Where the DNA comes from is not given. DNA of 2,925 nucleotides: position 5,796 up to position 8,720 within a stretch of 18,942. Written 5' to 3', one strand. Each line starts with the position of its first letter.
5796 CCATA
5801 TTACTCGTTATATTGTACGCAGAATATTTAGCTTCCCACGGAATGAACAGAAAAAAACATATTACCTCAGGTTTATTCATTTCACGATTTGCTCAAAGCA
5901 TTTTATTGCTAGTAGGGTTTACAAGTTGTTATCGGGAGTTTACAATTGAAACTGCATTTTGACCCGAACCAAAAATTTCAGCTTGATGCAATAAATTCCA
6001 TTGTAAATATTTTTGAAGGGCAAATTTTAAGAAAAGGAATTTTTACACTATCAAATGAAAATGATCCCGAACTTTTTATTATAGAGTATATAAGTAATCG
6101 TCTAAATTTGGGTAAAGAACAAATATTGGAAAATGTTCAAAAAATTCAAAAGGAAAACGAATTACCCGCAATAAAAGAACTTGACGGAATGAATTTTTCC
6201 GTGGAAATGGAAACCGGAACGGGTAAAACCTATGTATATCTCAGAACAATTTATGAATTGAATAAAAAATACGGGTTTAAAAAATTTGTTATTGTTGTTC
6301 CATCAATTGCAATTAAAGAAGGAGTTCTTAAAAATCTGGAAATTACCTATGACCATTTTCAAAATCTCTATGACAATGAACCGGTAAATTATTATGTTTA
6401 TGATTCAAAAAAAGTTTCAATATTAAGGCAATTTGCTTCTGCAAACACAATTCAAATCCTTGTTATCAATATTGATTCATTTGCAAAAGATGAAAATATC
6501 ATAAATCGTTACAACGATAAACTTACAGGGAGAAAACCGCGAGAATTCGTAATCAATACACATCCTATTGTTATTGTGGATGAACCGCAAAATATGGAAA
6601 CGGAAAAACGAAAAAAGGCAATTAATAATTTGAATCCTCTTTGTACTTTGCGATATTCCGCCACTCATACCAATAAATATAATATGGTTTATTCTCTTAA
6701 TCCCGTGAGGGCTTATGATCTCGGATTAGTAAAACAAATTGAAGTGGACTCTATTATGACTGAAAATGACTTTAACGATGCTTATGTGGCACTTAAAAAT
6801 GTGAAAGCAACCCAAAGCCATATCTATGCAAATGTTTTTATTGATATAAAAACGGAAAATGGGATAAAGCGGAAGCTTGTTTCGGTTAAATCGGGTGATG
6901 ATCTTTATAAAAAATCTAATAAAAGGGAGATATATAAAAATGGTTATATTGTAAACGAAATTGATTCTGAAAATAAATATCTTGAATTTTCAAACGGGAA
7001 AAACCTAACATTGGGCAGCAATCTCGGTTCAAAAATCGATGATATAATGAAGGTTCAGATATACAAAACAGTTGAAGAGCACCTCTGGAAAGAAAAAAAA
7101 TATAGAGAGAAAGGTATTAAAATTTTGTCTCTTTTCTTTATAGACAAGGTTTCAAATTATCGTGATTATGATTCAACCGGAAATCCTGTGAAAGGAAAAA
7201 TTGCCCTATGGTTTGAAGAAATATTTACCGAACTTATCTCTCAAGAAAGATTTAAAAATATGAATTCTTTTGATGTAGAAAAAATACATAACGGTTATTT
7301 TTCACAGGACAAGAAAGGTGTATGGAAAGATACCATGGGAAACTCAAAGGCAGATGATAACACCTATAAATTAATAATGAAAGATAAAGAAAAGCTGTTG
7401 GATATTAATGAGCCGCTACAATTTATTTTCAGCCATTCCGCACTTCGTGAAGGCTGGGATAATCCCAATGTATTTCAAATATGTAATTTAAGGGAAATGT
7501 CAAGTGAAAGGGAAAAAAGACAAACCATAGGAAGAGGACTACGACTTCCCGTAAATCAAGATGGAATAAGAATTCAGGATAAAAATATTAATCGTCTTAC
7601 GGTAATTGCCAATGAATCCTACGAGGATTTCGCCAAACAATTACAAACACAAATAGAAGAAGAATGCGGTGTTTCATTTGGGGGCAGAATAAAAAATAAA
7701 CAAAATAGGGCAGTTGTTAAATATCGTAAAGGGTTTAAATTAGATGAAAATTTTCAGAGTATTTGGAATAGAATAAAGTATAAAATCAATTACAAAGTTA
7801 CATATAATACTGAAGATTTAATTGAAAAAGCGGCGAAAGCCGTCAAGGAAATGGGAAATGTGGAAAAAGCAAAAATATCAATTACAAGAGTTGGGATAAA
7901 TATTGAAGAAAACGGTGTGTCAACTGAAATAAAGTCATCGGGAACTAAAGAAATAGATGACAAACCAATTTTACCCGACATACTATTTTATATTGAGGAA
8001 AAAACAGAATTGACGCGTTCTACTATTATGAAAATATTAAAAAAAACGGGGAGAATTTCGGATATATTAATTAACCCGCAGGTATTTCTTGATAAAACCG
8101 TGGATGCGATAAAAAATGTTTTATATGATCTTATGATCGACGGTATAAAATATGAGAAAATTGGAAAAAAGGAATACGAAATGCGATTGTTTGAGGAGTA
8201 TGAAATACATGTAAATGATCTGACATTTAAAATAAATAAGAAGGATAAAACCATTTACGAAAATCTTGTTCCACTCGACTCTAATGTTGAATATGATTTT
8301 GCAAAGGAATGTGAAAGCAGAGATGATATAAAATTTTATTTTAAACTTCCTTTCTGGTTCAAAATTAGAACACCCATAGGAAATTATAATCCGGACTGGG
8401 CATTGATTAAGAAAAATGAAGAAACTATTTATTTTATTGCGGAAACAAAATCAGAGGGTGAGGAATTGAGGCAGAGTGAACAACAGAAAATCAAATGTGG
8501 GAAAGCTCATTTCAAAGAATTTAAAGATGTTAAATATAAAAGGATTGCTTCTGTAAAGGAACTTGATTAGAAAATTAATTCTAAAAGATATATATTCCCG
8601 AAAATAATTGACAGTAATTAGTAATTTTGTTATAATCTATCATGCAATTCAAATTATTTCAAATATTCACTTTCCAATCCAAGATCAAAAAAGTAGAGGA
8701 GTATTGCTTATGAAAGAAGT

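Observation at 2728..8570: Type III R-M operon with a Fic (AMPylase-type) gene inserted between mod and res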

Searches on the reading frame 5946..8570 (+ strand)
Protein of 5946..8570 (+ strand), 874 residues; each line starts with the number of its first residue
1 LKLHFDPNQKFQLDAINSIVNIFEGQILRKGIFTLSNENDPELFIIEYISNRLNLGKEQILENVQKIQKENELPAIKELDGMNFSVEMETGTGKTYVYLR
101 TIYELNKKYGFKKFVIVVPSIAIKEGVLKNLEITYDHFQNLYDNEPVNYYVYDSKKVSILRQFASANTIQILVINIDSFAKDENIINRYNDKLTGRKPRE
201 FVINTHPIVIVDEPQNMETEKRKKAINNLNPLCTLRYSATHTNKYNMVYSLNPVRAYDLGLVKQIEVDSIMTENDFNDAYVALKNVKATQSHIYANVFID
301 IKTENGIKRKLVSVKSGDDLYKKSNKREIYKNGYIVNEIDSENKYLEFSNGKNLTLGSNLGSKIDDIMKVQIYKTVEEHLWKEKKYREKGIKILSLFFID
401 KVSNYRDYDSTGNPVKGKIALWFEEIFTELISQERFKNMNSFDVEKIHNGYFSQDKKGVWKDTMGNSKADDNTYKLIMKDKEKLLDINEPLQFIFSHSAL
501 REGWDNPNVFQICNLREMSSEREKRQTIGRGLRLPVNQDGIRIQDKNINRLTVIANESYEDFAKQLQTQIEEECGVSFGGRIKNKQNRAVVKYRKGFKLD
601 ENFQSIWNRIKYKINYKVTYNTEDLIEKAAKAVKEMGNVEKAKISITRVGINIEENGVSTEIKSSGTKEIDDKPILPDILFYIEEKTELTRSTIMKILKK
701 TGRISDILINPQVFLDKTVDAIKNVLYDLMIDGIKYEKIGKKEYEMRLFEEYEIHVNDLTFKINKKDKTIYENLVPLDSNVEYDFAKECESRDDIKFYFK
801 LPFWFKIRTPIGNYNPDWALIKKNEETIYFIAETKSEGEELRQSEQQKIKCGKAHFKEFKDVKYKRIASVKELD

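Call 6: search_protein_families(library=pfam, proteins=[window:5946-8570:+])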
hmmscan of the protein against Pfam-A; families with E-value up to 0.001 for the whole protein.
window:5946-8570:+ (874 aa): 5 families
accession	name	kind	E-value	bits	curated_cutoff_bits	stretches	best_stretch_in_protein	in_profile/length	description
PF19778.5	RE_endonuc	-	7.3e-35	119.5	23.4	1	768-868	2-106/108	Endonuclease domain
PF04851.21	ResIII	-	4.1e-17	63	22.5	1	80-241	22-162/164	Type III restriction enzyme, res subunit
PF00270.35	DEAD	-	3.4e-10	40.3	26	1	75-245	7-164/167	DEAD/DEAH box helicase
PF15977.11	HTH_46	-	0.00021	21.7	29.3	0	679-699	25-45/68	Winged helix-turn-helix DNA binding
PF02562.22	PhoH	-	0.00055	19.9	27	0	88-172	26-108/205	PhoH-like protein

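Call 7: search_protein_families(library=padloc, proteins=[window:5946-8570:+])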
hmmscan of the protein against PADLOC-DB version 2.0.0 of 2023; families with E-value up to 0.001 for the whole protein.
window:5946-8570:+ (874 aa): 6 families
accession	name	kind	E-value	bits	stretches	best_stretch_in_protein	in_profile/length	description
PDLC03647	REase_III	-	4.3e-302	1003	2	1-579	1-595/989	Type III restriction enzyme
PDLC03649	REase_III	-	6.3e-89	297.1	2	1-573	3-576/973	Type III restriction enzyme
PDLC03650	REase_III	-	2.3e-11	40.9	1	484-572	371-457/898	Type III restriction enzyme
PDLC03648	REase_III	-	3.4e-10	36.7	1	494-562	314-379/871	Type III restriction enzyme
PDLC03653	REase_III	-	2.4e-06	24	1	479-537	409-472/883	Type III restriction enzyme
PDLC01763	Cas3b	-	0.00018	18.3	1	58-129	240-311/762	-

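Call 28: find_related_loci(query=A2, collection=metagenome_contigs, flank=7000)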
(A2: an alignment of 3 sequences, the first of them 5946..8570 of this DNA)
Query A2 (874 aa) in metagenome_contigs; peptide patterns used: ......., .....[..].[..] (x = any residue, [..] = any of these).
600 stretches matched a pattern (row limit reached: there are more); 594 encode a relative of the query (tblastn E <= 1e-3); the best 80 are kept; 80 distinct loci.
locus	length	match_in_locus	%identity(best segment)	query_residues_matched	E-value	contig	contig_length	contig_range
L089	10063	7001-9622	68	1-874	0e+0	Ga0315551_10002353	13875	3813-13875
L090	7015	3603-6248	62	1-873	0e+0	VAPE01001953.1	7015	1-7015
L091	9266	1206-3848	61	1-873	0e+0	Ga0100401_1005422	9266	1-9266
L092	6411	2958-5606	60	1-873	0e+0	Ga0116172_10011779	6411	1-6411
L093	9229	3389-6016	59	1-873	0e+0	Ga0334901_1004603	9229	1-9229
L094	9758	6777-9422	58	1-873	0e+0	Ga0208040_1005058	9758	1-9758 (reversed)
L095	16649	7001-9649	59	1-873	0e+0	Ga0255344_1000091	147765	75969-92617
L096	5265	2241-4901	60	1-873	0e+0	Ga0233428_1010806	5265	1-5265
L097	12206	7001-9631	60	1-873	0e+0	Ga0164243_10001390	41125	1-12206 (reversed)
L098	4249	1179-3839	60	1-873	0e+0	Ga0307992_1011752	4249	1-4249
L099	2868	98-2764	57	1-874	0e+0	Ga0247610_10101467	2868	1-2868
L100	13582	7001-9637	60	1-873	0e+0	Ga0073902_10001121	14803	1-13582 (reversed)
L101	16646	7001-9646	60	1-873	0e+0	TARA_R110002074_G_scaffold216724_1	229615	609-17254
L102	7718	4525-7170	60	1-874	0e+0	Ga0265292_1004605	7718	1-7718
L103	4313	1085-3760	60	1-873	0e+0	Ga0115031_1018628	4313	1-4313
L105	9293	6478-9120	59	1-873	0e+0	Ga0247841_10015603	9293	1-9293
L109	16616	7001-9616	52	1-874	0e+0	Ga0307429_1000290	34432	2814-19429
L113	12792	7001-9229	60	1-741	0e+0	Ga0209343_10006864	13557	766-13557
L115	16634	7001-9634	61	1-874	0e+0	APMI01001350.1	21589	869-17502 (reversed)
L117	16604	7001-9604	52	1-856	0e+0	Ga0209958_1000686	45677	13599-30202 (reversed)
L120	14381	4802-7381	48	1-856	0e+0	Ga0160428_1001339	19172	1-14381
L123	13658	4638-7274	48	1-873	0e+0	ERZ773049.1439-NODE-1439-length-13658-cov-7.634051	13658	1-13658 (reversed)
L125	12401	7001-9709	47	1-872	0e+0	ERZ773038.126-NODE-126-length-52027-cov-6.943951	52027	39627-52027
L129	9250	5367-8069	46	1-858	0e+0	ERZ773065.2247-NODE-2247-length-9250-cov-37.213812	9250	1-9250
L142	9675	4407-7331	53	1-857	0e+0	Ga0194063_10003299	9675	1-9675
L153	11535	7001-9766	38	1-873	0e+0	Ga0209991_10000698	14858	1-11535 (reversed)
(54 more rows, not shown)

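Call 32: search_protein_families(library=pfam, proteins=[L098:181-1182:+, L092:1080-2951:+, L123:2786-3697:+, L090:1617-3491:+, L094:3093-6191:+, L102:662-3313:+, L105:5243-5728:+, L105:5725-6474:+, L097:5321-6988:+, L120:3201-4805:+], max_evalue=0.0001)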
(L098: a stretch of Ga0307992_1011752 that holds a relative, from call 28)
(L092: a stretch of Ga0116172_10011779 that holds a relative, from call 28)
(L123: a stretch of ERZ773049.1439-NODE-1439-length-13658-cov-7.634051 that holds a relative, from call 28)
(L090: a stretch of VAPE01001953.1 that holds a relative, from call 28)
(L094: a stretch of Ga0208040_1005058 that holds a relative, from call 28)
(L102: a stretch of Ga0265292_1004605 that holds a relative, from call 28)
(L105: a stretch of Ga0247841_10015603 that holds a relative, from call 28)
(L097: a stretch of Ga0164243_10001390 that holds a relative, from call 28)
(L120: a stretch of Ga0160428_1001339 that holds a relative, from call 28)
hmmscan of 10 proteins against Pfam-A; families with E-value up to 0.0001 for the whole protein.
L098:181-1182:+ (333 aa): 1 family
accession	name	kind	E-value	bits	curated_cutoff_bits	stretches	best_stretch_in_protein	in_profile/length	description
PF13310.11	Virulence_RhuM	-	1.5e-102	342.6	33.7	1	63-314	1-250/252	Virulence protein RhuM family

L092:1080-2951:+ (623 aa): 1 family
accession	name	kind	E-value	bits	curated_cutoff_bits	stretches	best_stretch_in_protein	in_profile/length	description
PF04326.19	SLFN_AlbA_2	-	4.4e-10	40.6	25.3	1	25-148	1-113/118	Schlafen, AlbA_2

L123:2786-3697:+ (303 aa): 0 families

L090:1617-3491:+ (624 aa): 3 families
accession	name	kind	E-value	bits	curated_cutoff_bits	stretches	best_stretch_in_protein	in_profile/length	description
PF13175.12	AAA_15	-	8.8e-21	75.4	32.1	1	13-404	1-374/374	AAA ATPase domain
PF13304.12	AAA_21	-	2.8e-16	60.9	27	1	38-405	1-304/304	AAA domain, putative AbiEii toxin, Type IV TA system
PF02463.25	SMC_N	-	3.4e-07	30.4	40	1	15-406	2-204/220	RecF/RecN/SMC N terminal domain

L094:3093-6191:+ (1032 aa): 3 families
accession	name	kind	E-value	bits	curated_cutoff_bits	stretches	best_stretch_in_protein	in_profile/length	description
PF02384.22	N6_Mtase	-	1.9e-20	73.8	20.4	1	305-620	3-254/311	N-6 DNA Methylase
PF07669.17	Eco57I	-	2.5e-18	67.2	25.3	1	400-569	1-165/171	Eco57I restriction-modification methylase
PF20473.4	MmeI_Mtase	-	8.6e-12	45.2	27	1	355-537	20-196/259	MmeI, DNA-methyltransferase domain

L102:662-3313:+ (883 aa): 2 families
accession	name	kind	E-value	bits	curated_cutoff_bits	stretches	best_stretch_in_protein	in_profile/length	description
PF13304.12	AAA_21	-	6.5e-08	33.4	27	0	305-825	4-302/304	AAA domain, putative AbiEii toxin, Type IV TA system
PF02463.25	SMC_N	-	1e-05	25.5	40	0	290-326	14-50/220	RecF/RecN/SMC N terminal domain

L105:5243-5728:+ (161 aa): 1 family
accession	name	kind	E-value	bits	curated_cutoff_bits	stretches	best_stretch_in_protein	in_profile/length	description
PF22398.1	DUF6978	-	3.2e-37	128.2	29.6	1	5-149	1-133/133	Family of unknown function (DUF6978)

L105:5725-6474:+ (249 aa): 2 families
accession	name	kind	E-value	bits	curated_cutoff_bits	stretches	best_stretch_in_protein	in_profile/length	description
PF08861.15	DUF1828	-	3e-27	95.2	22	1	29-118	1-91/91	Domain of unknown function DUF1828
PF08862.16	DUF1829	-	1.5e-25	89.9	22.2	1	156-240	1-87/87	Domain of unknown function DUF1829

L097:5321-6988:+ (555 aa): 4 families
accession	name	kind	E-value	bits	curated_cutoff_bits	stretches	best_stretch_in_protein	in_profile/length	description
PF13175.12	AAA_15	-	1.1e-27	98.1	32.1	1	1-339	1-374/374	AAA ATPase domain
PF20469.4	OLD-like_TOPRIM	-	4.1e-15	56.5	23.2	1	393-455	1-67/67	Overcoming lysogenization defect protein-like, TOPRIM domain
PF13304.12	AAA_21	-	1.3e-14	55.5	27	1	28-340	1-304/304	AAA domain, putative AbiEii toxin, Type IV TA system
PF11398.14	DUF2813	-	7e-08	32.7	21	0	267-375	253-359/372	Protein of unknown function (DUF2813)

L120:3201-4805:+ (534 aa): 7 families
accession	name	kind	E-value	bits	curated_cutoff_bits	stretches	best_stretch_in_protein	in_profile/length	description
PF13304.12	AAA_21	-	1.3e-14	55.4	27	1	208-271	235-298/304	AAA domain, putative AbiEii toxin, Type IV TA system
PF13175.12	AAA_15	-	1.3e-10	41.9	32.1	0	226-274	324-372/374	AAA ATPase domain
PF02463.25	SMC_N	-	2.7e-07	30.7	40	0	10-50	2-42/220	RecF/RecN/SMC N terminal domain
PF00004.35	AAA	-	2.8e-06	28.2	21.2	0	198-273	23-111/131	ATPase family associated with various cellular activities (AAA)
PF13401.12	AAA_22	-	1.2e-05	26.1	27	0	182-272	39-124/130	AAA domain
PF13476.12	AAA_23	-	3.2e-05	25.1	27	1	13-52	2-39/201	AAA domain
PF00005.33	ABC_tran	-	5.4e-05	24.3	25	0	34-63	13-42/137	ABC transporter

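Call 33: search_protein_families(library=pfam, proteins=[L095:2145-3194:+, L095:3219-5330:+, L095:5239-6579:+, L109:3376-4725:+, L109:4728-6944:+, L115:3646-5055:+, L115:5057-6199:+, L115:6201-7001:+, L117:5967-6992:+, L113:1771-4440:+], max_evalue=0.0001)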
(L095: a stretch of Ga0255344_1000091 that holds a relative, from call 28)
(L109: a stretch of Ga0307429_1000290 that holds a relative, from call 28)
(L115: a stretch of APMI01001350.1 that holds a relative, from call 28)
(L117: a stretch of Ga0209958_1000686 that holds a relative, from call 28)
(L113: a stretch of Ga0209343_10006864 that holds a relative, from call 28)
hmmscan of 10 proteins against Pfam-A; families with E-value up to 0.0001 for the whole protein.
L095:2145-3194:+ (349 aa): 1 family
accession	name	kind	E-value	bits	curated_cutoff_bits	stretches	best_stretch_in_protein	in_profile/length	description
PF00145.23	DNA_methylase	-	1.4e-51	176.3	22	1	6-348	1-324/324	C-5 cytosine-specific DNA methylase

L095:3219-5330:+ (703 aa): 2 families
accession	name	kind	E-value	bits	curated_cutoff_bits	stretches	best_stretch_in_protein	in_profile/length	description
PF13589.12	HATPase_c_3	-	2.5e-21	76.5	25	1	25-145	5-122/137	Histidine kinase-, DNA gyrase B-, and HSP90-like ATPase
PF02518.31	HATPase_c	-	3.4e-13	50.5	26.4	1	585-672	8-93/111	Histidine kinase-, DNA gyrase B-, and HSP90-like ATPase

L095:5239-6579:+ (446 aa): 0 families

L109:3376-4725:+ (449 aa): 1 family
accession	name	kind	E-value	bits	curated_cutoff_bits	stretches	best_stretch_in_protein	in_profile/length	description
PF13289.12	SIR2_2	-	4.5e-08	33.7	24.5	1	219-375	3-111/141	SIR2-like domain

L109:4728-6944:+ (738 aa): 3 families
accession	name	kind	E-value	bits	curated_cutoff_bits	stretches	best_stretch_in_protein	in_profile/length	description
PF01935.23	DUF87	-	5.4e-25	89.2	23.2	1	152-311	2-146/220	Helicase HerA, central domain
PF10412.15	TrwB_AAD_bind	-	9.9e-06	25.1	20.5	0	173-229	15-63/387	Type IV secretion-system coupling protein DNA-binding domain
PF01580.24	FtsK_SpoIIIE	-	1.2e-05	25.3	24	0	170-199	39-65/221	FtsK/SpoIIIE family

L115:3646-5055:+ (469 aa): 1 family
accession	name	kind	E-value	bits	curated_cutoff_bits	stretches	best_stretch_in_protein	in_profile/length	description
PF03235.19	GmrSD_N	-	1e-17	65.3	33.2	1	131-284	2-196/199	GmrSD restriction endonuclease, N-terminal domain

L115:5057-6199:+ (380 aa): 6 families
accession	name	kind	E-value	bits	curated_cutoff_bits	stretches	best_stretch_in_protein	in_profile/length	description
PF13175.12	AAA_15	-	1.3e-34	120.8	32.1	2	108-310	178-374/374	AAA ATPase domain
PF13304.12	AAA_21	-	8.7e-25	88.8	27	1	23-311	1-304/304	AAA domain, putative AbiEii toxin, Type IV TA system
PF02463.25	SMC_N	-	6.3e-09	36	40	1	1-42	1-45/220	RecF/RecN/SMC N terminal domain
PF12476.13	DUF3696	-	6.8e-08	33.1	22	1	327-375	1-50/52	Protein of unknown function (DUF3696)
PF13476.12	AAA_23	-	1.2e-06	29.7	27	1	4-44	1-42/201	AAA domain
PF11398.14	DUF2813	-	3.4e-05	23.8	21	0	266-310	284-325/372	Protein of unknown function (DUF2813)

L115:6201-7001:+ (266 aa): 0 families

L117:5967-6992:+ (341 aa): 1 family
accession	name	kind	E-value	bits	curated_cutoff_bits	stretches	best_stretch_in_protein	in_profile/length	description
PF12358.13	DUF3644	-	2.2e-49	168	27.6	1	33-210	1-180/183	Domain of unknown function (DUF3644)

L113:1771-4440:+ (889 aa): 2 families
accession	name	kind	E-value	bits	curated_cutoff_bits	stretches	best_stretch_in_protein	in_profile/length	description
PF04313.20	HSDR_N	-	6.6e-08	33.1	25.1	1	51-118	123-196/198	Type I restriction enzyme R protein N terminus (HSDR_N)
PF13588.12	HSDR_N_2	-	5.6e-07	30.1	25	1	41-120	24-103/110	Type I restriction enzyme R protein N terminus (HSDR_N)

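Call 74: search_protein_families(library=pfam, proteins=[L089:5922-7004:+, L125:4725-6044:+, L129:3087-4436:+, L142:2658-3851:+, L153:5972-6919:+], max_evalue=0.0001)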
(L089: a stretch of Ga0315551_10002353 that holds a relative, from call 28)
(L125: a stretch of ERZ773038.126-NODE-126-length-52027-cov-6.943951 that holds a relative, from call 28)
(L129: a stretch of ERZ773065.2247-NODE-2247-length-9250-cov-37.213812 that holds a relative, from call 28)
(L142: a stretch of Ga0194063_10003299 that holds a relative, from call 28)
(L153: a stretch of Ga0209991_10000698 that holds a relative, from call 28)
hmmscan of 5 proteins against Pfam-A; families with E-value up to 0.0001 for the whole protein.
L089:5922-7004:+ (360 aa): 1 family
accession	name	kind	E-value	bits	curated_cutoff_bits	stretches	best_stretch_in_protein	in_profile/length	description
PF00082.27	Peptidase_S8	-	5.4e-14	52.6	21.8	1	13-191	164-288/288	Subtilase family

L125:4725-6044:+ (439 aa): 2 families
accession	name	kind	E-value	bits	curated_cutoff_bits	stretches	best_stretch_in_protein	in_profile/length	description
PF18134.7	AGS_C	-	1.1e-14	55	26.7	1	327-437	13-128/129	Adenylyl/Guanylyl and SMODS C-terminal sensor domain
PF18144.7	SMODS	-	2.4e-12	47.8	26.5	1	6-138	3-138/164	Second Messenger Oligonucleotide or Dinucleotide Synthetase domain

L129:3087-4436:+ (449 aa): 2 families
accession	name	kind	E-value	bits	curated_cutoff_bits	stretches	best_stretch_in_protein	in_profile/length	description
PF13094.11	CENP-Q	-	1.1e-05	26.1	28.5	0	171-255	23-107/162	CENP-Q, a CENPA-CAD centromere complex subunit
PF04108.17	ATG17_like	-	3.7e-05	23.8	43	1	65-230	112-293/355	Autophagy protein ATG17-like domain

L142:2658-3851:+ (397 aa): 4 families
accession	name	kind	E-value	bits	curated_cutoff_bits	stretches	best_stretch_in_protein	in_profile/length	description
PF13304.12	AAA_21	-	1.3e-34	121.1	27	1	27-343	3-303/304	AAA domain, putative AbiEii toxin, Type IV TA system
PF13175.12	AAA_15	-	5.1e-22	79.4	32.1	2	1-186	1-187/374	AAA ATPase domain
PF02463.25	SMC_N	-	8.3e-12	45.4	40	1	3-352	2-209/220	RecF/RecN/SMC N terminal domain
PF13476.12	AAA_23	-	2.4e-06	28.8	27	1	6-182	2-153/201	AAA domain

L153:5972-6919:+ (315 aa): 0 families
